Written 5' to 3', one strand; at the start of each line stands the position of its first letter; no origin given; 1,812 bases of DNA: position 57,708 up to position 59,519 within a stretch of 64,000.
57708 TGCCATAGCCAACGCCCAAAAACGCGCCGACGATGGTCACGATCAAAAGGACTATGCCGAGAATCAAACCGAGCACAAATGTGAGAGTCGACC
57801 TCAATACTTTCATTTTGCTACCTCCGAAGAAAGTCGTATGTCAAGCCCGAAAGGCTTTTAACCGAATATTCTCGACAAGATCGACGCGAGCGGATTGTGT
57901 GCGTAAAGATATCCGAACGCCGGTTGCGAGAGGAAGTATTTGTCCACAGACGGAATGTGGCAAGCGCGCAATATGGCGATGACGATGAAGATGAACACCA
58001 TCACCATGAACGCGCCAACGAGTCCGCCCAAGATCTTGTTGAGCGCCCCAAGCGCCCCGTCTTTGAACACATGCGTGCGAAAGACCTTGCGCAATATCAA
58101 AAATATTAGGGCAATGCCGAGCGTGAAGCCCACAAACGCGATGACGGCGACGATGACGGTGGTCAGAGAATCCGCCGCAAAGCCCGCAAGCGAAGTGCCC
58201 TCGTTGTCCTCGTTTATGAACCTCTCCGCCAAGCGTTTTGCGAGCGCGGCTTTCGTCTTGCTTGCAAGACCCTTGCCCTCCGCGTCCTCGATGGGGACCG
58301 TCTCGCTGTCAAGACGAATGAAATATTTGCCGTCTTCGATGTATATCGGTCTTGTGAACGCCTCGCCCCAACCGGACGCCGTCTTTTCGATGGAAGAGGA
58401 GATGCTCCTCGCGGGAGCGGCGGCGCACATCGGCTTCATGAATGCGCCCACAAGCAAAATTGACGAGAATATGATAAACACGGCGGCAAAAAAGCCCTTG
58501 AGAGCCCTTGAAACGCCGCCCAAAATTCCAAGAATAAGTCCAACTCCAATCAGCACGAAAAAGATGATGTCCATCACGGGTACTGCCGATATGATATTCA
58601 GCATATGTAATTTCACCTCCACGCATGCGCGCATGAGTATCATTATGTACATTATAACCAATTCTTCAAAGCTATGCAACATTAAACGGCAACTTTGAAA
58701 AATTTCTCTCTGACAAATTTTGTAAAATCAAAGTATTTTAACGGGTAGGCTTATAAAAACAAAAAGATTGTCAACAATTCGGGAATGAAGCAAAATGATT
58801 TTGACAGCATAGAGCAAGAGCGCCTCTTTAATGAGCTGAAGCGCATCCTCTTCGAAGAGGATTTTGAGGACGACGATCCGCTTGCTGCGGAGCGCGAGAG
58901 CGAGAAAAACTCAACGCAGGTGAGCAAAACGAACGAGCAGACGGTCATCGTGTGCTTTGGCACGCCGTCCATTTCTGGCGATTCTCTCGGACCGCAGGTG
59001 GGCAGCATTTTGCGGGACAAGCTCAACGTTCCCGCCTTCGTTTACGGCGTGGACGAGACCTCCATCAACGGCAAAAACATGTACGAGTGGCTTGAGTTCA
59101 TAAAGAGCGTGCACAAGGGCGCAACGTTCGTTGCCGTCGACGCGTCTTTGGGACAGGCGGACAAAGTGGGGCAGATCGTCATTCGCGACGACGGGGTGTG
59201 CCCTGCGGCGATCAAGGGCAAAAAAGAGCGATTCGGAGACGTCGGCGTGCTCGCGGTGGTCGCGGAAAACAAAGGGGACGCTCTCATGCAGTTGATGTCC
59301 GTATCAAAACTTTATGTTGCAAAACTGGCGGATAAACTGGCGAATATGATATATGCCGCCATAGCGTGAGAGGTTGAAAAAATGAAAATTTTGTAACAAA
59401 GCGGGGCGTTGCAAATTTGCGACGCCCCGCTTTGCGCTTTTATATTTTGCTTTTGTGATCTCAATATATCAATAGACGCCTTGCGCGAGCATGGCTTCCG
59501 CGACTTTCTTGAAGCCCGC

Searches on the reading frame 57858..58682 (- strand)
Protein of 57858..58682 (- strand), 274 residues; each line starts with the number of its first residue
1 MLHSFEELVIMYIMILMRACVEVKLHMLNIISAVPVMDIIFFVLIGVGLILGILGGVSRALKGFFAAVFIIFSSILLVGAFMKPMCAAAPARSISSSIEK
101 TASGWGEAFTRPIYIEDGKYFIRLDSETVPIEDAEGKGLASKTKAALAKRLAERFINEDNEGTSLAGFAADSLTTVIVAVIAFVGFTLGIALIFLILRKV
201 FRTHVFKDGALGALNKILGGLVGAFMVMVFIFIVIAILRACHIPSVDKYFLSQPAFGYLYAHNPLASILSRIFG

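Call 12: search_protein_families(library=pfam, proteins=[window:57858-58682:-], max_evalue=0.001)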
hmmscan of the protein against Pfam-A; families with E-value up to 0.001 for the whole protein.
window:57858-58682:- (274 aa): 1 family
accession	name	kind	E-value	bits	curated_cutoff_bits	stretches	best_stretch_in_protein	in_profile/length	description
PF02674.22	Colicin_V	-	2.6e-08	34.4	29.3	1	166-248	46-128/144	Colicin V production protein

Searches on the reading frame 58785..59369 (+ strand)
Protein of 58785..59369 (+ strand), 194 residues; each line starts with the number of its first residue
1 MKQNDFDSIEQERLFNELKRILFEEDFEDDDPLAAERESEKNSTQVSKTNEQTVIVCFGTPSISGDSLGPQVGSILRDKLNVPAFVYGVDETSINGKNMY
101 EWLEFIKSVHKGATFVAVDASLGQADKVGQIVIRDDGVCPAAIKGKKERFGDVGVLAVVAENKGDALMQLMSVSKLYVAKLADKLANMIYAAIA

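Call 12: search_protein_families(library=pfam, proteins=[window:58785-59369:+], max_evalue=0.001)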
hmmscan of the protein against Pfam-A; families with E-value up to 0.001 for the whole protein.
window:58785-59369:+ (194 aa): 1 family
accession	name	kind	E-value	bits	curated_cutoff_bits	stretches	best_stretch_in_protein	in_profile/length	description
PF06866.16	DUF1256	-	3.1e-27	95.4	27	1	31-186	6-162/164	Protein of unknown function (DUF1256)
